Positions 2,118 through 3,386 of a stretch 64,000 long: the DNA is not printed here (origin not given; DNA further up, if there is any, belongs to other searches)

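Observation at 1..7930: Six-gene operon built around a type III R-M pair with three or four non-canonical partners: candidate undescribed defence module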

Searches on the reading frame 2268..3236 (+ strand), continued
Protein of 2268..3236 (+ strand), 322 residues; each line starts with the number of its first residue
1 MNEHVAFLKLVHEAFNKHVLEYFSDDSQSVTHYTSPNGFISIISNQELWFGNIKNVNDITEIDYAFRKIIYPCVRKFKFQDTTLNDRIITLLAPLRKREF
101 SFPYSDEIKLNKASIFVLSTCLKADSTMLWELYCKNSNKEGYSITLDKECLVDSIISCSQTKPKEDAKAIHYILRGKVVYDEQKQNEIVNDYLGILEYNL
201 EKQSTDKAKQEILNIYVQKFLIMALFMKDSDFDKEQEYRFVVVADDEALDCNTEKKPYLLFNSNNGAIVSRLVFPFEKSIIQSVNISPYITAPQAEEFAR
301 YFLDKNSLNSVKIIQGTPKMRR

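Call 66: find_homologous_proteins(query=L001:7594-8028:+, max_evalue=0.001)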
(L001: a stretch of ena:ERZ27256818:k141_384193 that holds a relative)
Query L001:7594-8028:+ (145 aa): 4 proteins with E <= 0.001 among 13 candidates.
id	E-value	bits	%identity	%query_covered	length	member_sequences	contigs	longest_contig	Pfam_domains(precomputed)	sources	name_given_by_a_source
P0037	5.8e-90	317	100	100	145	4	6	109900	-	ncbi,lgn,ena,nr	ncbi:MAG: hypothetical protein IJX81_02440 [Clostridia bacterium]|nr:hypothetical protein [Clostridi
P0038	3.1e-81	288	91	100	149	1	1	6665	-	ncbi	-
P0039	1.5e-50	189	62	99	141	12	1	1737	-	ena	-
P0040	2.8e-49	185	59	99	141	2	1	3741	-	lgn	-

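Call 67: find_encoding_contigs(protein=P0040, flank=6000, max_places=2)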
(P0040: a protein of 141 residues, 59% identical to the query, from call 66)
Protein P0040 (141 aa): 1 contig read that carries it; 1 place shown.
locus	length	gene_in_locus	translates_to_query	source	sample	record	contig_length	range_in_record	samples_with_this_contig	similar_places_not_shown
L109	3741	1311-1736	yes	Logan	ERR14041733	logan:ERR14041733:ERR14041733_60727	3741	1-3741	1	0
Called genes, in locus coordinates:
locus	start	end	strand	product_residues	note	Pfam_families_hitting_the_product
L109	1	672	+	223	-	?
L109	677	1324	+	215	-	PF14335:DUF4391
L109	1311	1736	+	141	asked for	-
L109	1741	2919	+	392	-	PF01555:N6_N4_Mtase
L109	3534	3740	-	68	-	?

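Call 70: search_protein_families(library=pfam, proteins=[L095:5190-5990:+, L095:12059-15547:+], max_evalue=0.001)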
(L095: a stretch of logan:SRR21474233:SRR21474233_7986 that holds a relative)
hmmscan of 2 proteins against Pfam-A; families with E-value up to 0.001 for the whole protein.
L095:5190-5990:+ (267 aa): 0 families

L095:12059-15547:+ (1163 aa): 1 family
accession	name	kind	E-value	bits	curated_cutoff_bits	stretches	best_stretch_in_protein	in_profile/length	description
PF04851.21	ResIII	-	2e-06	28.3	22.5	1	4-77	11-82/164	Type III restriction enzyme, res subunit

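Call 79: search_dna_similar(query=L001:6960-7604:+, collection=plasmids, mode=protein, max_evalue=0.001, max_rows=25)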
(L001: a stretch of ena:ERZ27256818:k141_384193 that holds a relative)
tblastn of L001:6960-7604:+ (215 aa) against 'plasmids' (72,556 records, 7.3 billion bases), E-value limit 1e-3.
Records with a match: 16; places in all: 16; records where one place covers at least 80% of the query: 0.
Best place of each record, by identity: <60% 16.
By first word of the organism name: Acinetobacter 9; Mycolicibacterium 1; Raoultella 1; Citrobacter 1; Enterobacter 1; Sulfitobacter 1; Photobacterium 1; Neotabrizicola 1.
By predicted mobility (MOB-suite, as given by PLSDB): mobilizable 7; non-mobilizable 7; conjugative 2.
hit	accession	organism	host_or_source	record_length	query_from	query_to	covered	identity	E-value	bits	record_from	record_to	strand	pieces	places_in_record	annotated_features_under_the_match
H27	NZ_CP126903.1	Mycolicibacterium vanbaalenii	cell culture,soil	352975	45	196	71%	31.8%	2e-12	73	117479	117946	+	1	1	DUF4391 domain-containing protein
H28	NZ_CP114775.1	Raoultella planticola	Homo sapiens,cell ...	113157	34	196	76%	25.2%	8e-7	56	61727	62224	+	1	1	DUF4391 domain-containing protein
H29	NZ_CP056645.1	Citrobacter freundii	culture,Freshwater sample from ...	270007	39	196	73%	25.9%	1e-6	56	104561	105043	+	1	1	DUF4391 domain-containing protein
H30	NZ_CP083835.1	Enterobacter asburiae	Homo sapiens,sputum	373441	39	196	73%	25.9%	1e-6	56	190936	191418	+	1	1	DUF4391 domain-containing protein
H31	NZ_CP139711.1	Sulfitobacter sp. OXR-159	Bacterial Culture,hydrothermal vent ...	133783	1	167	78%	23.6%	3e-6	54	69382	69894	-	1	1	DUF4391 domain-containing protein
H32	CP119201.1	Acinetobacter johnsonii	Homo sapiens,blood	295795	1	156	73%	25.0%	3e-6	54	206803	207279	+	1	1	DUF4391 domain-containing protein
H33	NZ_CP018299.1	Photobacterium damselae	Turbot,Dieseased fish,heart blood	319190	45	196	71%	25.3%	4e-5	51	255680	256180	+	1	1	DUF4391 domain-containing protein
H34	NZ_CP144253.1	Acinetobacter baumannii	patient,Nanchang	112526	1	156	73%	23.8%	1e-4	50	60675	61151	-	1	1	DUF4391 domain-containing protein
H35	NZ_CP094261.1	Acinetobacter indicus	mixed culture,porcine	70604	1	163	76%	22.2%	1e-4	49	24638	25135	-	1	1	DUF4391 domain-containing protein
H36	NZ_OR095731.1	Acinetobacter pittii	-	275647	1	156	73%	23.1%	4e-4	48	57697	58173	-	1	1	DUF4391 domain-containing protein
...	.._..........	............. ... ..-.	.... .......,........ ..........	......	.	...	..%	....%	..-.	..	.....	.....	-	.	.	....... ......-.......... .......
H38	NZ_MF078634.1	Acinetobacter pittii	Drainage fluid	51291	1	163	76%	22.0%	3e-4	49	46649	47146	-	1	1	DUF4391 domain-containing protein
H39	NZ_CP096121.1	Acinetobacter portensis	milking environment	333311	1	156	73%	22.5%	3e-4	49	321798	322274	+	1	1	DUF4391 domain-containing protein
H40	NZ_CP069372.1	Neotabrizicola shimadae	microbial biofilm,biofilm, Nakabusa ...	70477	1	160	74%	21.7%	4e-5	51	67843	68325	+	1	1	DUF4391 domain-containing protein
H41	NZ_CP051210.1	Acinetobacter sp. NEB149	cell culture,R.J.Roberts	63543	45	163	55%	27.9%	1e-5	52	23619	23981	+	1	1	DUF4391 domain-containing protein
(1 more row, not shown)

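Call 80: get_annotated_region(hit=H41, flank=8000)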
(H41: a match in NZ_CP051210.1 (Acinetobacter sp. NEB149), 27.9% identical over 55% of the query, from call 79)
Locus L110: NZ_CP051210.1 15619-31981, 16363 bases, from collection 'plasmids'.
description: Acinetobacter sp. NEB149 plasmid pMsp65, complete sequence
organism: Acinetobacter sp. NEB149 (NCBI taxid 2725684)
taxonomy: Bacteria; Pseudomonadota; Gammaproteobacteria; Moraxellales; Moraxellaceae; Acinetobacter; Acinetobacter sp. NEB149
host: -; source: cell culture,R.J.Roberts; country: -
typing (MOB-suite, as given by PLSDB): non-mobilizable; replicon rep_cluster_327
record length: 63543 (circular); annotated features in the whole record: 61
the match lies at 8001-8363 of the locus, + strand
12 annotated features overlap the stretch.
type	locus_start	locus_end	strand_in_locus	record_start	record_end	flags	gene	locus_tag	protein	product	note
CDS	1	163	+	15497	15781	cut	-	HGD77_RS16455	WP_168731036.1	type II toxin-antitoxin system Phd/YefM family antitoxin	-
CDS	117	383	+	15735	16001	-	-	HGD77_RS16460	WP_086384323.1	type II toxin-antitoxin system RelE/ParE family toxin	GO:0030541 - plasmid partitioning [Evidence IEA]; GO:0051290 - protein heterotetramerization [Evidence IEA]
CDS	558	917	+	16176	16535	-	-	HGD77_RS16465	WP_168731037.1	DUF2513 domain-containing protein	-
CDS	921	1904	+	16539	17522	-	-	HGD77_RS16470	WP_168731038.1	hypothetical protein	-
CDS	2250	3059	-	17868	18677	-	-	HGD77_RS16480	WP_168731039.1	hypothetical protein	-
CDS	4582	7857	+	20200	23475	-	-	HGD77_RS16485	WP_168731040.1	helicase-related protein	-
CDS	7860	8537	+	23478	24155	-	-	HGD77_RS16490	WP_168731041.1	DUF4391 domain-containing protein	-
CDS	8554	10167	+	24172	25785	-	-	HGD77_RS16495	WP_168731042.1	site-specific DNA-methyltransferase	GO:0006306 - DNA methylation [Evidence IEA]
CDS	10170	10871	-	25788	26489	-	-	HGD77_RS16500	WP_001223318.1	IS1-like element ISPa14 family transposase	GO:0006313 - DNA transposition [Evidence IEA]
CDS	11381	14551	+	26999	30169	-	-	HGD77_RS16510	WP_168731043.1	DEAD/DEAH box helicase family protein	-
CDS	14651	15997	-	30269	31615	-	-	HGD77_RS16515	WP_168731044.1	DNA-primase RepB domain-containing protein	-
CDS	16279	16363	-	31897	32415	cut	-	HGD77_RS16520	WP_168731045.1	hypothetical protein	-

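Call 81: get_annotated_region(hit=H28, flank=8000)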
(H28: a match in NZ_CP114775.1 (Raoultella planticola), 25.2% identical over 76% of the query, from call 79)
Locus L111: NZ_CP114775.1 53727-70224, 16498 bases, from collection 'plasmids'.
description: Raoultella planticola strain RP_3045 plasmid p3045-3, complete sequence
organism: Raoultella planticola (NCBI taxid 575)
taxonomy: Bacteria; Pseudomonadota; Gammaproteobacteria; Enterobacterales; Enterobacteriaceae; Raoultella; Raoultella planticola
host: -; source: Homo sapiens,cell culture,Bronchoalveolar lavage fluid,bronchoalveolar lavage fluid; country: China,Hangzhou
typing (MOB-suite, as given by PLSDB): conjugative; replicon IncFII; relaxase MOBF; mating-pair formation MPF_F
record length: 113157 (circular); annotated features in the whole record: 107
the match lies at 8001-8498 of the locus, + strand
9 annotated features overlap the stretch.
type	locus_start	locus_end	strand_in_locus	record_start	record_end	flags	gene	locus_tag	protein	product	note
CDS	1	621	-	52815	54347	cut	-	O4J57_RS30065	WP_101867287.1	IS3-like element ISKpn38 family transposase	GO:0006313 - DNA transposition [Evidence IEA]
CDS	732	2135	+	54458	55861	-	-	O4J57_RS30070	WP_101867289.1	ISNCY family transposase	-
CDS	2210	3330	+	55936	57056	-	-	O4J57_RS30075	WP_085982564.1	IS3 family transposase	-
CDS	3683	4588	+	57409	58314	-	-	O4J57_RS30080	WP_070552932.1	WYL domain-containing protein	-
CDS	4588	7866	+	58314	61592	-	-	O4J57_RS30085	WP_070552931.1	SNF2-related protein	-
CDS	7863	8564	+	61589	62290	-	-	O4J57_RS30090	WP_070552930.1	DUF4391 domain-containing protein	-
CDS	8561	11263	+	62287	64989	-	-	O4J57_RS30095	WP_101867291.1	ATP-binding domain-containing protein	-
CDS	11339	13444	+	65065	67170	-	-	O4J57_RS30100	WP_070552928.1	site-specific DNA-methyltransferase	GO:0006306 - DNA methylation [Evidence IEA]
CDS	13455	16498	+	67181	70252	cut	-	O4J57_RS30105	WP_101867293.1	DEAD/DEAH box helicase family protein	-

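Call 89: predict_structure(alignment_id=A4)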
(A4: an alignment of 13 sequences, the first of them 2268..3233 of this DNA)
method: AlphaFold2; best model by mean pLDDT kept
length: 322 residues; sequences in the alignment: 13
mean_pLDDT: 87.6   pTM: 0.86
mean pLDDT of the five models: 87.6, 87.4, 86.7, 86.5, 86.5
residues with pLDDT >= 90: 182; 70-90: 116; 50-70: 15; < 50: 9
segments of 3 or more residues with pLDDT < 50: 161-168
pLDDT, mean of each block of 10 residues (from residue 1): 79 88 94 93 94 75 93 96 93 86 84 91 83 79 94 82 48 92 97 93 89 92 93 92 87 88 86 92 93 92 96 78 44
secondary structure, 60 per line:
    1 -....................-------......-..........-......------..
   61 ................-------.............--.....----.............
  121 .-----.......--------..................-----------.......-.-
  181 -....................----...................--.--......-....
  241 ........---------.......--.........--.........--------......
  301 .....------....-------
elements in order: H2-21 E29-34 H36-45 E47-52 H59-76 H84-96 E99-103 E108-121 H127-133 E142-147 H148-159 E171-177 H182-201 H206-224 H230-235 E237-245 E258-264 E267-275 E281-286 H295-305 E312-315

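Call 91: fold_search(model_id=the predicted structure, library=pdb)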
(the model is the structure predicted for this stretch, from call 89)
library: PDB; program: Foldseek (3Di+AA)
matches with E <= 10: 188; with E <= 0.001: 0
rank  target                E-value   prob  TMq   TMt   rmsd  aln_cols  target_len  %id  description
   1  7omw                  6.5e-02  0.72  0.28  0.42  14.3       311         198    6  Thermus sp. 2.9 DarT in complex with NAD+ (released 2021-06-23)
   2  7omx                  7.2e-02  0.82  0.29  0.45  15.0       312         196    8  Thermus sp. 2.9 DarT in complex with carba-NAD+ (released 2021-06-23)
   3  7omv                  9.1e-02  0.57  0.27  0.39  15.5       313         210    8  Thermus sp. 2.9 DarT (released 2021-06-23)
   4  8f6b_D                9.6e-02  0.06  0.14  0.12  25.5       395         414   10  Crystal structure of murine PolG2 hexamer bound to DNA (released 2023-08-09)
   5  7yw4                  1.3e-01  0.66  0.11  0.25   5.9        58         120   12  Crystal structure of tRNA 2'-phosphotransferase from Saccharomyces cerevisiae (released 2023-07-26)
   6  8b6k_A                2.8e-01  0.04  0.12  0.05  25.5       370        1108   12  The crystal structure of M644G variant of DNA Pol Epsilon containing dCTP in the polymerase active site (released 2023-10-25)
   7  9cf8_R                3.1e-01  0.05  0.13  0.08  21.5       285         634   10  Cryo-EM structure of human kidney V-ATPase state 1 (released 2025-08-06)
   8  9wj8_C                3.9e-01  0.08  0.13  0.13  15.3       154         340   10  N-methyltransferase 1 complexed with SAH and NCM in Chimonanthus praecox (released 2026-04-01)
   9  8uy2_C                3.9e-01  0.03  0.11  0.07  19.8       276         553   10  Methylenetetrahydrofolate reductase from Chaetomium thermophilum DSM 1495, AdoMet-bound, Inhibited (T) State (released 2024-06-19)
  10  9wja_C                4.1e-01  0.13  0.13  0.12   8.6        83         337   12  N-methyltransferase 2-like complexed with SAH and PDM in Chimonanthus praecox (released 2026-04-01)
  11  9wj8_B                4.1e-01  0.08  0.13  0.13  15.3       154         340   10  N-methyltransferase 1 complexed with SAH and NCM in Chimonanthus praecox (released 2026-04-01)
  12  9brd_a                4.1e-01  0.02  0.10  0.06  32.7       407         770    8  Synaptic Vesicle V-ATPase with synaptophysin and SidK, State 3 (released 2024-06-26)
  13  9wja_A                5.2e-01  0.12  0.13  0.12   8.6        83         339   11  N-methyltransferase 2-like complexed with SAH and PDM in Chimonanthus praecox (released 2026-04-01)
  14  9wj8_A                5.2e-01  0.10  0.12  0.12   8.8        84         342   10  N-methyltransferase 1 complexed with SAH and NCM in Chimonanthus praecox (released 2026-04-01)
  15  8uy2_B                6.1e-01  0.03  0.11  0.07  20.1       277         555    9  Methylenetetrahydrofolate reductase from Chaetomium thermophilum DSM 1495, AdoMet-bound, Inhibited (T) State (released 2024-06-19)
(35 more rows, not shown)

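Call 95: search_protein_families(library=phrogs, proteins=[L001:7594-8028:+, window:2268-3233:+, L001:6960-7604:+], max_evalue=0.01)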
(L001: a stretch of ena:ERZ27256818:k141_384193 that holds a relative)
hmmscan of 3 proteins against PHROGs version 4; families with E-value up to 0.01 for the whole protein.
L001:7594-8028:+ (145 aa): 0 families

window:2268-3233:+ (322 aa): 1 family
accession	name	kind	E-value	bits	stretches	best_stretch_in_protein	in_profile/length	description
phrog_1762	-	unknown function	7.5e-12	46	1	29-314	47-279/395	-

L001:6960-7604:+ (215 aa): 1 family
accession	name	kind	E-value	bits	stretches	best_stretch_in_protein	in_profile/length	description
phrog_21066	-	unknown function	0.0063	17.4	1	153-209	90-144/228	-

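Call 103: get_annotated_region(hit=H27, flank=9000)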
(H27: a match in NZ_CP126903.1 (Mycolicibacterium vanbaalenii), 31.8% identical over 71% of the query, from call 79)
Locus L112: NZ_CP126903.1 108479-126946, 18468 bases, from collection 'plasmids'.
description: Mycolicibacterium vanbaalenii strain JOB5 plasmid unnamed2, complete sequence
organism: Mycolicibacterium vanbaalenii (NCBI taxid 110539)
taxonomy: Bacteria; Actinomycetota; Actinomycetes; Mycobacteriales; Mycobacteriaceae; Mycolicibacterium; Mycolicibacterium vanbaalenii
host: -; source: cell culture,soil; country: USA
typing (MOB-suite, as given by PLSDB): mobilizable; relaxase MOBF
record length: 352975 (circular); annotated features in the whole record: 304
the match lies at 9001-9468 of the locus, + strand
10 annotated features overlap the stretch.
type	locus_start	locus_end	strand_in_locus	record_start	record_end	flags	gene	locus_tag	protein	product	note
CDS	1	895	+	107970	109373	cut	-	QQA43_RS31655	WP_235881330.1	site-specific integrase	GO:0015074 - DNA integration [Evidence IEA]; GO:0006310 - DNA recombination [Evidence IEA]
CDS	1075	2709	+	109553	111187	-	-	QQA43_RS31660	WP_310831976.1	hypothetical protein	-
CDS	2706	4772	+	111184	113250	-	-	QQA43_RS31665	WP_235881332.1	hypothetical protein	-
CDS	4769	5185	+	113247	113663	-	-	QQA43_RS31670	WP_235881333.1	hypothetical protein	-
CDS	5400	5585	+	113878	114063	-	-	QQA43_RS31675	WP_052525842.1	helix-turn-helix domain-containing protein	-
CDS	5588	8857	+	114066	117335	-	-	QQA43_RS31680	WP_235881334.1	helicase-related protein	-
CDS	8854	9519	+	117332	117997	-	-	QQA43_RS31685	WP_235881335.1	DUF4391 domain-containing protein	-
CDS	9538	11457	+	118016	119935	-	-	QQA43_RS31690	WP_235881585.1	site-specific DNA-methyltransferase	GO:0006306 - DNA methylation [Evidence IEA]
CDS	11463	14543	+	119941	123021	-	-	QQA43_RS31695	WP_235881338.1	DEAD/DEAH box helicase family protein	-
CDS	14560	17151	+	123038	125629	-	-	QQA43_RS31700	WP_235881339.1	AAA family ATPase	-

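Call 104: get_annotated_region(hit=H31, flank=9000)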
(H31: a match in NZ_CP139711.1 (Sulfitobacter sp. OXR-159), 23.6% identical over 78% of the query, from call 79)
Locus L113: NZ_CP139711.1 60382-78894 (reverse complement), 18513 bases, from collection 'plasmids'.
description: Sulfitobacter sp. OXR-159 plasmid unnamed04, complete sequence
organism: Sulfitobacter sp. OXR-159 (NCBI taxid 3100174)
taxonomy: Bacteria; Pseudomonadota; Alphaproteobacteria; Rhodobacterales; Roseobacteraceae; Sulfitobacter; Sulfitobacter sp. OXR-159
host: -; source: Bacterial Culture,hydrothermal vent plume; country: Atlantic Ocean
typing (MOB-suite, as given by PLSDB): conjugative; relaxase MOBP,MOBP; mating-pair formation MPF_T
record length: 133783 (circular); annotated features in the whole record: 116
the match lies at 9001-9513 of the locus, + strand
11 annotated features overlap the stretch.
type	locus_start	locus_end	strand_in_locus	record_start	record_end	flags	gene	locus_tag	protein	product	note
CDS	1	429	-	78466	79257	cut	-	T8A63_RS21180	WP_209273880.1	AAA family ATPase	-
CDS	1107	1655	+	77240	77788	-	-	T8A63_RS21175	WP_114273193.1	helix-turn-helix domain-containing protein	-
CDS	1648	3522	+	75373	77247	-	-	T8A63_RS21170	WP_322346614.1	relaxase/mobilization nuclease domain-containing protein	-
CDS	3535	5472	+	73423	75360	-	-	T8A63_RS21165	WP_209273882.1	type IV secretory system conjugative DNA transfer family protein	-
CDS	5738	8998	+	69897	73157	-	-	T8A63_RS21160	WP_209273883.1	helicase-related protein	-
CDS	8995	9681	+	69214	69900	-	-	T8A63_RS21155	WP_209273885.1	DUF4391 domain-containing protein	-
CDS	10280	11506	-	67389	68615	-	-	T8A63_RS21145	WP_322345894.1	IS256 family transposase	-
CDS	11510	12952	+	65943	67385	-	-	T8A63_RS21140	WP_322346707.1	site-specific DNA-methyltransferase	GO:0006306 - DNA methylation [Evidence IEA]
CDS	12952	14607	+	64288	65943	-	-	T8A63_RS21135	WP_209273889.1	RNA-binding domain-containing protein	-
CDS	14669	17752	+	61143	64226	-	-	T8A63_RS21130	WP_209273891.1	DEAD/DEAH box helicase family protein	-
CDS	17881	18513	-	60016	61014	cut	virB11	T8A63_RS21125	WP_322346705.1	P-type DNA transfer ATPase VirB11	GO:0044097 - secretion by the type IV secretion system [Evidence IEA]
